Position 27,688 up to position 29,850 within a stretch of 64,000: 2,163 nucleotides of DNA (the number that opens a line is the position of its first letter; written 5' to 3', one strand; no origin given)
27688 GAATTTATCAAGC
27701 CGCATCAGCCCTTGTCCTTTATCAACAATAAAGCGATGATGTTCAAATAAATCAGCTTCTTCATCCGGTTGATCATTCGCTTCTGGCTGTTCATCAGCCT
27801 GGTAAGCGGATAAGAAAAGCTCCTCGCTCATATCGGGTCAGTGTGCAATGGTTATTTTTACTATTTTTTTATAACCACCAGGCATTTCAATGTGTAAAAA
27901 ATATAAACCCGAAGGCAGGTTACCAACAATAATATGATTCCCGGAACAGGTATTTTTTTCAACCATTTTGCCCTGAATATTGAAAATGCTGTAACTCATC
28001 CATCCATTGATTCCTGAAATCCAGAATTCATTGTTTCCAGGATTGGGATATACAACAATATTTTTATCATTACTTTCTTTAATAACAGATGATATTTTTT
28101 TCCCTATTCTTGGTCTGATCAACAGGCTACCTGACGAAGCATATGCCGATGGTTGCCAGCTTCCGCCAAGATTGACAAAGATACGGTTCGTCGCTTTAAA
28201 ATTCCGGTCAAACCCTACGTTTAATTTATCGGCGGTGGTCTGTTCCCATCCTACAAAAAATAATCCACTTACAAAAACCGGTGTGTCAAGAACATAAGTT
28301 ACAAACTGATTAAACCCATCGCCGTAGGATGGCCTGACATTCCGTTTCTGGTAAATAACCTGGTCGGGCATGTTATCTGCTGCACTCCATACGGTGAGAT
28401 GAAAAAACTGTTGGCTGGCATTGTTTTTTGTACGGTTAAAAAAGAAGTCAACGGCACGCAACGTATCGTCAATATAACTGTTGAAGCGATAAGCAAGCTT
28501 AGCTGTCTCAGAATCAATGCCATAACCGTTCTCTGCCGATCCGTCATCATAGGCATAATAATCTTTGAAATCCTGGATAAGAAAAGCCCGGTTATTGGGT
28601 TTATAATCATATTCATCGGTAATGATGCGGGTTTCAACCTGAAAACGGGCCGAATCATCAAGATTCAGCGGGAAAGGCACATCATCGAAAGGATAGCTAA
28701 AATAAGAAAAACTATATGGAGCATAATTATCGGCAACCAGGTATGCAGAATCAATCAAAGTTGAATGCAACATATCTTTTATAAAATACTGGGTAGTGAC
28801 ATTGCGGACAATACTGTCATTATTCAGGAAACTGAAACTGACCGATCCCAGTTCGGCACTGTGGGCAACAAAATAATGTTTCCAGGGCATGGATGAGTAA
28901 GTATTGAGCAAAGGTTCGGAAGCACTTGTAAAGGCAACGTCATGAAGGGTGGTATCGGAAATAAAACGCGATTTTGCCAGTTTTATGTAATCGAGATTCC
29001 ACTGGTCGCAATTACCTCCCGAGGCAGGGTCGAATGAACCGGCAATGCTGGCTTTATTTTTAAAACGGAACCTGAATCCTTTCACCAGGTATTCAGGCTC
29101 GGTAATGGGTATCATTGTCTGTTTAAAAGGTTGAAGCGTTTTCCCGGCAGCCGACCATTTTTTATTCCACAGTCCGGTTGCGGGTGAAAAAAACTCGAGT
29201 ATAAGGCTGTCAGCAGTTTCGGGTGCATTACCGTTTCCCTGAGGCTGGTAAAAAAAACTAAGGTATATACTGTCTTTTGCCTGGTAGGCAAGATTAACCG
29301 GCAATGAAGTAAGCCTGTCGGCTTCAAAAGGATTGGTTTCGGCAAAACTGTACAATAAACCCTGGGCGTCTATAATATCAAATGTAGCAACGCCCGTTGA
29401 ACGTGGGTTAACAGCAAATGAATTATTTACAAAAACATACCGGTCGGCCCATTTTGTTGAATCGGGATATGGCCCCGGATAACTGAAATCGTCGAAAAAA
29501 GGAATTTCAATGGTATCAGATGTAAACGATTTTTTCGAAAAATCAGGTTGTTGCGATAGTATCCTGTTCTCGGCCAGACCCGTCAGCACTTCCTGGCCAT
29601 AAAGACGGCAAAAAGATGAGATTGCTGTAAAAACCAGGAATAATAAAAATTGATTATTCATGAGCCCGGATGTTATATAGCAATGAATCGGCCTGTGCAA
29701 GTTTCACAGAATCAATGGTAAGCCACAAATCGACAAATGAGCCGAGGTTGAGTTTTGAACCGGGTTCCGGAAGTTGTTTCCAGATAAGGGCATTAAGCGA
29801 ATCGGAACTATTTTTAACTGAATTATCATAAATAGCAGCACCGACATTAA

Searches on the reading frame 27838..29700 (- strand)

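Call 64: search_protein_families(library=pfam, proteins=[window:27838-29700:-], max_evalue=0.00001)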
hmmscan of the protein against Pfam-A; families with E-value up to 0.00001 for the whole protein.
window:27838-29700:- (620 aa): 1 family
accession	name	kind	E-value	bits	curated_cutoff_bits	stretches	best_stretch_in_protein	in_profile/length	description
PF18962.6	Por_Secre_tail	-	4.9e-10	40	27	1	550-610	1-68/75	Secretion system C-terminal sorting domain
